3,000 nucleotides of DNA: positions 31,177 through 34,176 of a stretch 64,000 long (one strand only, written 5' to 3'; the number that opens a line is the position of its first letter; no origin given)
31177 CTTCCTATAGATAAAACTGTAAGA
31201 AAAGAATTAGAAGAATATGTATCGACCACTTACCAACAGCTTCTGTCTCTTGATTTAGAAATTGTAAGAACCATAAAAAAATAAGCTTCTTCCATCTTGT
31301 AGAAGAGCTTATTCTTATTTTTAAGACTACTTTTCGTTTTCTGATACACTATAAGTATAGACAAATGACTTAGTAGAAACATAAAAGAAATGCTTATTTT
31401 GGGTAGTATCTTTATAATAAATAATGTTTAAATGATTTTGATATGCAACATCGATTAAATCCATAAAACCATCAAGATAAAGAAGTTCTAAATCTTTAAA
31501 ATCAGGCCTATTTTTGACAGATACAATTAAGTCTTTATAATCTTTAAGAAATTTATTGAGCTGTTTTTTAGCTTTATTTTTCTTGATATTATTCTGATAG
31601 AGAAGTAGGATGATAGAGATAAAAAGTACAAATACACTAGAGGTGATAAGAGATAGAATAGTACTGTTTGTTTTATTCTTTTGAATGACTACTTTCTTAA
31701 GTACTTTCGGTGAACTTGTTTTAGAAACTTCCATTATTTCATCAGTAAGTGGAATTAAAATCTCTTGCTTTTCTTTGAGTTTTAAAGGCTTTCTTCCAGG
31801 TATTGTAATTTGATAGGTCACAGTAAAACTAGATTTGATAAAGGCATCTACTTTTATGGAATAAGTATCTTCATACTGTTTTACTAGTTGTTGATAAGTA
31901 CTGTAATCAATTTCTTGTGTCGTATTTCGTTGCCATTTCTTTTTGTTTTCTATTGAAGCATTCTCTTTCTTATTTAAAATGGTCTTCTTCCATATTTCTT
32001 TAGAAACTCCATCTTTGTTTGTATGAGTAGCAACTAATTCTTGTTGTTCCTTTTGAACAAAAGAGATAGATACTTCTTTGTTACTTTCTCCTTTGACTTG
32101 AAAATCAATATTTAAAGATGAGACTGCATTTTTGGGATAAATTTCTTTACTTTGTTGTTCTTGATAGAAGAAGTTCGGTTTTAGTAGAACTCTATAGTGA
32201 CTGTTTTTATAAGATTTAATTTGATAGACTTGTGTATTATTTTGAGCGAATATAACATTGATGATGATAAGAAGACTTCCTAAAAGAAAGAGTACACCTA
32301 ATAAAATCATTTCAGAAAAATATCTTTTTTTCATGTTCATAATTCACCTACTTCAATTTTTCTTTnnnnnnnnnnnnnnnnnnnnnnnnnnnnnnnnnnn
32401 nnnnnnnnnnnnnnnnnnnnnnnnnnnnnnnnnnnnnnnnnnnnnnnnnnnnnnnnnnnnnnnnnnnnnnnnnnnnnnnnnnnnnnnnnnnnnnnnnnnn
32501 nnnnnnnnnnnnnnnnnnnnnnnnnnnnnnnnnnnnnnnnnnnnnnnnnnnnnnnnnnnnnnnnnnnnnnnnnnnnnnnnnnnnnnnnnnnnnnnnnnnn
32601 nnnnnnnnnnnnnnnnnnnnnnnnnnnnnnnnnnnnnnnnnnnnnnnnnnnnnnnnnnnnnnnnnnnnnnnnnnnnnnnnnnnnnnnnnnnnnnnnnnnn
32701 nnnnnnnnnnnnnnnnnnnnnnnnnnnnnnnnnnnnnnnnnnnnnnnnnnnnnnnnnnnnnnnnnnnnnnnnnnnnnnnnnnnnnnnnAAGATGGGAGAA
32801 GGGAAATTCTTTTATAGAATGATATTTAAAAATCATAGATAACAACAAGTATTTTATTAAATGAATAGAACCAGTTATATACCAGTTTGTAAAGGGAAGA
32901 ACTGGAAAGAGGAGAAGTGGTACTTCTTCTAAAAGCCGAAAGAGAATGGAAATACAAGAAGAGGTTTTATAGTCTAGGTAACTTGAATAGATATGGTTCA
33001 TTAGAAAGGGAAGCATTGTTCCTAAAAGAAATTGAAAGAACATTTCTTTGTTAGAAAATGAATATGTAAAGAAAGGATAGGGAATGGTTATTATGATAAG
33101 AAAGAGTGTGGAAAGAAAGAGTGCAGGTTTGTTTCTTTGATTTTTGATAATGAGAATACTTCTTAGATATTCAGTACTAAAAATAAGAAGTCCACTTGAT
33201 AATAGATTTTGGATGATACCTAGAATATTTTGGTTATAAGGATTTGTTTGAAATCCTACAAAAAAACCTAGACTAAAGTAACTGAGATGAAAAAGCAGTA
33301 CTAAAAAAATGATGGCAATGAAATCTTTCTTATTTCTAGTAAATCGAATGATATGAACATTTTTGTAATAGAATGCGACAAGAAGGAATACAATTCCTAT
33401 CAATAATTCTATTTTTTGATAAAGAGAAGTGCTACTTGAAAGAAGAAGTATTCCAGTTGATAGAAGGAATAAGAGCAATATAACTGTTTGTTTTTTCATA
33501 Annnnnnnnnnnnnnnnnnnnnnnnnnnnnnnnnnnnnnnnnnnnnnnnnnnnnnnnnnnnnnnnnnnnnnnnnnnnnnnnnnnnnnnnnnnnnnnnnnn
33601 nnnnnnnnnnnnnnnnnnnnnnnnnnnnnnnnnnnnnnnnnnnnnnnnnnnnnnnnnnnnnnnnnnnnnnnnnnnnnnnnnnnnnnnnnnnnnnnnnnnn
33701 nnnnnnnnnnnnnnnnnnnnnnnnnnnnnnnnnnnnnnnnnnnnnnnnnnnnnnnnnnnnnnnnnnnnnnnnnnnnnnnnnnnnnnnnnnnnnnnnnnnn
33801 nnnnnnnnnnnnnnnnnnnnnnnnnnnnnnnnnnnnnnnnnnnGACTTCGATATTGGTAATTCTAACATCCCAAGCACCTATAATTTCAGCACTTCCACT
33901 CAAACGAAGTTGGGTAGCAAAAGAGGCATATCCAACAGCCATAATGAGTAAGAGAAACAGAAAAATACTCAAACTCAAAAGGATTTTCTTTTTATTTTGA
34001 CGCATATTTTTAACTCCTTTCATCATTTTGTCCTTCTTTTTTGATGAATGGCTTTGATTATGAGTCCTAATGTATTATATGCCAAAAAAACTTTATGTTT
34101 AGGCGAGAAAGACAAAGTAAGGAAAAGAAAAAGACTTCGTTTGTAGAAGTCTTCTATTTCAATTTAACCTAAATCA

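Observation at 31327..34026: tasA-like / sipW-like operon in which the signal peptidase is fused to an 8-helix membrane domain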

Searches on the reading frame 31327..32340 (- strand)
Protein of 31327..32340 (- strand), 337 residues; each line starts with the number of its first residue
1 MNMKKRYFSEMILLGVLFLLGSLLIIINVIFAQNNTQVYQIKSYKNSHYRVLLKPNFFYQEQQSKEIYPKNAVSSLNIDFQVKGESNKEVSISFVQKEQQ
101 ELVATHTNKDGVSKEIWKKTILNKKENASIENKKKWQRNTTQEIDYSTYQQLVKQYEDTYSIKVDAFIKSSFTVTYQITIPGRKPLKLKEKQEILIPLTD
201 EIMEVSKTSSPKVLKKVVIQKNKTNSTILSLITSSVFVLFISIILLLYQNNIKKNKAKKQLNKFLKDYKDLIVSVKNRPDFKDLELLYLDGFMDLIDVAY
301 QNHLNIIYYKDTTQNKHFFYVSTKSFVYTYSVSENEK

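Call 3: search_protein_families(library=pfam, proteins=[window:31327-32340:-], max_evalue=0.1)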
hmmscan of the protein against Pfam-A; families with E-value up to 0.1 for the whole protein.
window:31327-32340:- (337 aa): 3 families
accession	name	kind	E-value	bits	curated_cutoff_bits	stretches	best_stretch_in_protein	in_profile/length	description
PF17231.7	DUF5305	-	1.2e-11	44.9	29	1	121-330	6-217/217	Family of unknown function (DUF5305)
PF13273.12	DUF4064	-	0.0093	16.6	32.1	0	228-259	10-41/102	Protein of unknown function (DUF4064)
PF02447.22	GntP_permease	-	0.082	12.1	22.5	0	215-266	244-295/440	GntP family permease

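Call 4: search_protein_families(library=ncbifam, proteins=[window:31327-32340:-], max_evalue=0.1)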
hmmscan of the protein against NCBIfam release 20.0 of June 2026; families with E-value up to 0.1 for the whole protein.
window:31327-32340:- (337 aa): 1 family
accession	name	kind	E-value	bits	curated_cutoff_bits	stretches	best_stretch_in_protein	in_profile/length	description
NF011511.0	PRK14949.1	equivalog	0.00012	20.6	1016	1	26-263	459-679/984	DNA polymerase III subunits gamma and tau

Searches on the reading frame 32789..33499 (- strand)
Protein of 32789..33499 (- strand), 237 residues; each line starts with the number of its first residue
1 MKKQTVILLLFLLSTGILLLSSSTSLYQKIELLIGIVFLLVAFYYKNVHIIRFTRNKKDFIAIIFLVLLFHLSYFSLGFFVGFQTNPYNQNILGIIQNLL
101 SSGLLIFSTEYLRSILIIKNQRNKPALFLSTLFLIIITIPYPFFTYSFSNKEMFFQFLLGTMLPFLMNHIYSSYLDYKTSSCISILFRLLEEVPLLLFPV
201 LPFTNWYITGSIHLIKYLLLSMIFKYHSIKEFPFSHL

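Call 6: search_protein_families(library=ncbifam, proteins=[window:32789-33499:-], max_evalue=10)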
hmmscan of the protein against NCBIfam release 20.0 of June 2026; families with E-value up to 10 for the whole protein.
seq(237 aa): 2 families
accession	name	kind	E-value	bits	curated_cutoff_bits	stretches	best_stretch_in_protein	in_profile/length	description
NF004428.0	PRK05771.2-1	equivalog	0.26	9.3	766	1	32-135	457-552/680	V-type ATP synthase subunit I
NF010306.0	PRK13743.1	equivalog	5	6.9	144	1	56-99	77-120/140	F-type conjugal transfer protein TrbF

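Call 33: search_solved_structures(query=A3, max_evalue=10, show_alignments=3)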
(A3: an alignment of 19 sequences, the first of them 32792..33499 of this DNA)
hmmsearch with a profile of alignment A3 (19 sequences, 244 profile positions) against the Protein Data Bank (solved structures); distinct sequences matched with E-value up to 10: 1.
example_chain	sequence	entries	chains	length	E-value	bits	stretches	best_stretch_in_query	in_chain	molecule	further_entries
6c26_5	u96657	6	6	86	0.097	15.2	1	22-94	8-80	Dolichyl-diphosphooligosaccharide--protein glycosyltransferase subunit OST5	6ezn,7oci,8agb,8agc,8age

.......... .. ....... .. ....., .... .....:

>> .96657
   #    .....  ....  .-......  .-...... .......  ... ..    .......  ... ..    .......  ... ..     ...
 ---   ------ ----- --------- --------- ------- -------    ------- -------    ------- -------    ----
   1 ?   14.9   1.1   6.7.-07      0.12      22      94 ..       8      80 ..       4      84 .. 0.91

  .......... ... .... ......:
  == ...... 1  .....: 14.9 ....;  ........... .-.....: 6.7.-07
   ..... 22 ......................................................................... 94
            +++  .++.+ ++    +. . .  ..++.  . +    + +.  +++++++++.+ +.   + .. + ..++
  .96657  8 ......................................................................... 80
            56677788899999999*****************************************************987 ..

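Call 39: search_protein_families(library=pfam, alignment_id=A3, max_evalue=1)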
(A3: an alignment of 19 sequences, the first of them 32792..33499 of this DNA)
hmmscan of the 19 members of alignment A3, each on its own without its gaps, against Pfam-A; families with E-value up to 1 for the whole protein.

A. member 1, window:32792-33499:- (236 aa): 1 family
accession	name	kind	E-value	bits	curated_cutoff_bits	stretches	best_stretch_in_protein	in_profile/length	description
PF22002.1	MTLN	-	0.26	11.6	27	0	74-86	16-28/56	Mitoregulin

B. families by the number of members that match (of 19 scanned): 12 families
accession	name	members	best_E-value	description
PF23488.1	YKL065W-A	2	0.077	YKL065W-A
PF04844.18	Ovate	1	0.025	Transcriptional repressor, ovate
PF07457.16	DUF1516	1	0.025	Protein of unknown function (DUF1516)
PF17024.10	DMAP1_like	1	0.03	Putative DMAP1-like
PF10173.14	Mit_KHE1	1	0.03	Mitochondrial K+-H+ exchange-related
PF17364.7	DUF5389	1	0.043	Family of unknown function (DUF5389)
PF07331.16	TctB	1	0.098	Tripartite tricarboxylate transporter TctB family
PF06196.17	DUF997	1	0.16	Protein of unknown function (DUF997)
PF22002.1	MTLN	1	0.26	Mitoregulin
PF02960.20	K1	1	0.34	K1 glycoprotein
PF00060.32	Lig_chan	1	0.43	Ligand-gated ion channel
PF03901.23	Glyco_transf_22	1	0.79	Alg9-like mannosyltransferase family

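Call 50: search_protein_representatives(alignment_id=A3)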
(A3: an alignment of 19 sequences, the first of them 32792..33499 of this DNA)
Query: 19 sequences, 244 profile positions. Proteins with E-value up to 0.001 (for the whole library): 1615; up to 1e-10: 1257; up to 1e-30: 351. The best 150 are listed.
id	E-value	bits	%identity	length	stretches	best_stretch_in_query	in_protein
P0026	3.1e-72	259.2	-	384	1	1-243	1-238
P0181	4.8e-72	258.6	-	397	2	1-240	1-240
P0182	1.7e-67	243.7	-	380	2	1-236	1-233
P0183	2.0e-66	240.2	-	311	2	1-242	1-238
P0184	1.7e-65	237.2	-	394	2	1-242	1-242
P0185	3.9e-65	236.0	-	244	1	1-241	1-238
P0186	2.2e-64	233.5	-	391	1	1-241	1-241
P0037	3.2e-64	233.0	-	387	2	1-242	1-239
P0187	4.0e-62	226.1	-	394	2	1-242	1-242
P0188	3.6e-61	223.0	-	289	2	1-241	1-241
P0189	1.2e-60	221.4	-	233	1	1-234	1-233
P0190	1.4e-59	217.8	-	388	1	1-237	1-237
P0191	2.2e-59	217.2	-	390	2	1-242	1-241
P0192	2.6e-59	216.9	-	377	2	1-236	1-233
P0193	4.0e-59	216.3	-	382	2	1-242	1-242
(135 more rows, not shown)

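Call 55: find_homologous_proteins(query=A3, max_evalue=0.001)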
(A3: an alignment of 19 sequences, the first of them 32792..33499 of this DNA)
Query A3 (19 sequences) (236 aa, profile of the alignment): 40 proteins with E <= 0.001 among 8000 candidates.
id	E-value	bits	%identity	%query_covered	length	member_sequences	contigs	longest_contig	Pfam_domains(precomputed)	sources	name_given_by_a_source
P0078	9.8e-74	266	25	60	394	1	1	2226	PF10502.15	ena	-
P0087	3.8e-73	264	25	86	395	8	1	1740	PF10502.15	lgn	-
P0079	4.6e-73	264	25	60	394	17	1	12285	-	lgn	-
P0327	4.8e-73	264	25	60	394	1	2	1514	-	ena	-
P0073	5.6e-73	263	25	60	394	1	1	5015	-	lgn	-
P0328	8.1e-73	263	25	60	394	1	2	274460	-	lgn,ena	-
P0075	8.1e-73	263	25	60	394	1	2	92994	-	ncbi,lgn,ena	-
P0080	8.5e-73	263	25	60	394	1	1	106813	-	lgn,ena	-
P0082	9.4e-73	263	25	60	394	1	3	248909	-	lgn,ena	-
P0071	1.0e-72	263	25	60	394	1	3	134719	-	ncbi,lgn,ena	-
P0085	1.0e-72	262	24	60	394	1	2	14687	-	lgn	-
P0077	1.4e-72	262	25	60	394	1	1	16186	-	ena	-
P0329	1.4e-72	262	25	60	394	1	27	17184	-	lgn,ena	-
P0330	1.4e-72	262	25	60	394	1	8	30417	-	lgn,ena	-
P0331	1.4e-72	262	25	60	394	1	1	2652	-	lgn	-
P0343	3.3e-35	140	30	68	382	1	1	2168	PF00717.29,PF10502.15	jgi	-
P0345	5.3e-17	80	-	-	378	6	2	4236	PF00717.29,PF10502.15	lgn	-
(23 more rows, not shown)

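Call 68: find_encoding_contigs(protein=P0345, flank=4000, max_places=2)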
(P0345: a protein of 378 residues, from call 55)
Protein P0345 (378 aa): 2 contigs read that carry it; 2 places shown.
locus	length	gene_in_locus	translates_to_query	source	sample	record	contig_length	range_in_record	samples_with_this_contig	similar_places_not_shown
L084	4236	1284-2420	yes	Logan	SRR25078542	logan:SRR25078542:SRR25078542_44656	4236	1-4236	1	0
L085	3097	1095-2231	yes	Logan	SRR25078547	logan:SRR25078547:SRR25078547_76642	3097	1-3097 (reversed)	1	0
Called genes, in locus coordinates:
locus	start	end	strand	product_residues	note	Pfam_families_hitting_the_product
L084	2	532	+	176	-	?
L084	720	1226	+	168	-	-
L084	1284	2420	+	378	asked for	PF00717:Peptidase_S24 (weak), PF10502:Peptidase_S26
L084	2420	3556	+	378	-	-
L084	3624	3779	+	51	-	-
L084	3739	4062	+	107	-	PF13274:SocA_Panacea (weak)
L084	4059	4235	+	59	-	?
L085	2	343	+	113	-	?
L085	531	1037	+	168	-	-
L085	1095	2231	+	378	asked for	PF00717:Peptidase_S24 (weak), PF10502:Peptidase_S26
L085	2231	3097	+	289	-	?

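Call 70: find_encoding_contigs(protein=P0343, flank=4000, max_places=2)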
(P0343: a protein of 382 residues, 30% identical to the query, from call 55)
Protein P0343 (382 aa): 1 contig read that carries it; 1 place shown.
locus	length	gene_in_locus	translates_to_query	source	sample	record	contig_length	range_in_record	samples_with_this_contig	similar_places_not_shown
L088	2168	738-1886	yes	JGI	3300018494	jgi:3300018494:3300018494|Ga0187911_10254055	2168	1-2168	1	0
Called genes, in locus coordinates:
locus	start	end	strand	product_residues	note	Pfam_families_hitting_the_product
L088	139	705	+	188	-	-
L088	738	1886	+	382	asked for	PF00717:Peptidase_S24 (weak), PF10502:Peptidase_S26 (weak)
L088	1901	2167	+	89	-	?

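Call 73: find_encoding_contigs(protein=P0185, flank=3000, max_places=3)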
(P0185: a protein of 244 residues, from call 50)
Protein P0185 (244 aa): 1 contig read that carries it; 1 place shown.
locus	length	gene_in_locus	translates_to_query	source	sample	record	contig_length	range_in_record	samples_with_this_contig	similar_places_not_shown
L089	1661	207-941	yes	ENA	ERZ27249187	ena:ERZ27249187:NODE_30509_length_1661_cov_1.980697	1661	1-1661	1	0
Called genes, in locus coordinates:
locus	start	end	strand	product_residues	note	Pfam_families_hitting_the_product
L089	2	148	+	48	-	?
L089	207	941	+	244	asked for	-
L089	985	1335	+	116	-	-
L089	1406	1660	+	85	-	?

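Call 74: find_encoding_contigs(protein=P0189, flank=3000, max_places=3)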
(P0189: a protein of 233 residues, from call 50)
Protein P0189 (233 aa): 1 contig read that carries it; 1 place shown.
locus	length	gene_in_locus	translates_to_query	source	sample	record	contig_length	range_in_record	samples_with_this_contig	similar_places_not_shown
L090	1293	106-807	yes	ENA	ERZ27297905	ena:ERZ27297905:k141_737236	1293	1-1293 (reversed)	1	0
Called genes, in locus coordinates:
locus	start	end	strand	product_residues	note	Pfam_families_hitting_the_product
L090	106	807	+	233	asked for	-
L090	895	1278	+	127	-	-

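Call 77: search_protein_families(library=pfam, proteins=[L084:720-1226:+, L084:2420-3556:+], max_evalue=0.01)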
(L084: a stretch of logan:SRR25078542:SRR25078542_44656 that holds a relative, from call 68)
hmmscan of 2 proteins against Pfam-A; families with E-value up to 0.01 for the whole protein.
L084:720-1226:+ (168 aa): 1 family
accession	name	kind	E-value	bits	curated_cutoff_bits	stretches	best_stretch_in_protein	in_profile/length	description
PF07610.17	DUF1573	-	0.0029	18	26.1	1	78-147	9-72/98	Protein of unknown function (DUF1573)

L084:2420-3556:+ (378 aa): 0 families

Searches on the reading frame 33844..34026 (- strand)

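Call 6: search_protein_families(library=ncbifam, proteins=[window:33844-34026:-], max_evalue=10)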
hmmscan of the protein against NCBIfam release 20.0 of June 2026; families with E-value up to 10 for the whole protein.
seq(61 aa): 1 family
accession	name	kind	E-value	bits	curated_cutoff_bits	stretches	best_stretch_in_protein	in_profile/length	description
NF007065.0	PRK09510.1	equivalog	0.32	9.9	213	1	6-47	4-45/387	cell envelope integrity protein TolA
